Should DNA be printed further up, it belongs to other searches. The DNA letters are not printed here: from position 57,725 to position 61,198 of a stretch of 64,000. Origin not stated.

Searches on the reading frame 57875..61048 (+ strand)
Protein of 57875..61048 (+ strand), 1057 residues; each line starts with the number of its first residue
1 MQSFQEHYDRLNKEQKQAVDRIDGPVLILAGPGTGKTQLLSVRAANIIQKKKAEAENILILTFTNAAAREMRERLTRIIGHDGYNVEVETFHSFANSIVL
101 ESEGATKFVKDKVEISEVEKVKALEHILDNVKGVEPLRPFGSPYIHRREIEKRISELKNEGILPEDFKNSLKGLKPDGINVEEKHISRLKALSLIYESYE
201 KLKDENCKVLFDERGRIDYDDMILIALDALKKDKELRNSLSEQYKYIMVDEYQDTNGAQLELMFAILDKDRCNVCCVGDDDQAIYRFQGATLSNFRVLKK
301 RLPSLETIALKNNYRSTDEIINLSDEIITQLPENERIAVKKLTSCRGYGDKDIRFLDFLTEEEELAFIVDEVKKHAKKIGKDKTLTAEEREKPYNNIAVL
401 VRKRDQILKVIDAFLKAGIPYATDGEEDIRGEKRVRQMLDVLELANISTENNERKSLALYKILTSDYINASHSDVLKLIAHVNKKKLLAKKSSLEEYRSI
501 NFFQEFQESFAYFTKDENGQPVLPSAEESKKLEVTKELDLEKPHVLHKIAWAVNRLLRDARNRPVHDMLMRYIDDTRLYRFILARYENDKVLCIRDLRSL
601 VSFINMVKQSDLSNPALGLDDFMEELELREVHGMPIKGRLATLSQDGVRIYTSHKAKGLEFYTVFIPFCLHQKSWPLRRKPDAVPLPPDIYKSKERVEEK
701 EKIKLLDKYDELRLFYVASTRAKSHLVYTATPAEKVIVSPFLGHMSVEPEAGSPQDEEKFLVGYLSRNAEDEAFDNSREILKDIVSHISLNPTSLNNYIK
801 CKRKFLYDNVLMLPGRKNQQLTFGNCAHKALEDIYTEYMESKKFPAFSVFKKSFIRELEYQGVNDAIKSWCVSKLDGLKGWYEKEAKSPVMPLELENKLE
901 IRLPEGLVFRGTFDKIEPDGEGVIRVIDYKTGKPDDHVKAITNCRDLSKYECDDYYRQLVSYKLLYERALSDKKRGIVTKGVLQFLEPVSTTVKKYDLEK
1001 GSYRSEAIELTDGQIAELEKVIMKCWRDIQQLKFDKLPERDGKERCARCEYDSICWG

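Call 52: search_protein_families(library=pfam, proteins=[window:57875-61048:+], max_evalue=0.0001)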
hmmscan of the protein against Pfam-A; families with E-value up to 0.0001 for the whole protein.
window:57875-61048:+ (1057 aa): 9 families
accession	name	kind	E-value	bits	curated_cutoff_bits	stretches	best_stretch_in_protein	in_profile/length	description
PF00580.27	UvrD-helicase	-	6.6e-67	226.5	23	1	11-301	1-269/271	UvrD/REP helicase N-terminal domain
PF13361.12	UvrD_C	-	6e-33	115.1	25.6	1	308-729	1-346/350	UvrD-like helicase C-terminal domain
PF12705.13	PDDEXK_1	-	1.7e-24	87.6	22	1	790-1055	2-246/247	PD-(D/E)XK nuclease superfamily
PF13245.12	AAA_19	-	1.2e-22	80.9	25.1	1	15-287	1-133/134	AAA domain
PF13604.12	AAA_30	-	8.7e-10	39.1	27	0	11-95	2-77/191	AAA domain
PF21445.3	ADDB_N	-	8.5e-07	28.9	26.6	1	28-321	2-274/290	ADDB, N-terminal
PF13538.12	UvrD_C_2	-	2.2e-06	27.9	27.4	0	648-667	2-23/52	UvrD-like helicase C-terminal domain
PF01443.25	Viral_helicase1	-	1.1e-05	25.8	21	0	237-288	51-102/228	Viral superfamily 1 RNA helicase core domain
PF13086.12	AAA_11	-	2.2e-05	24.8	27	1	11-86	2-82/257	AAA domain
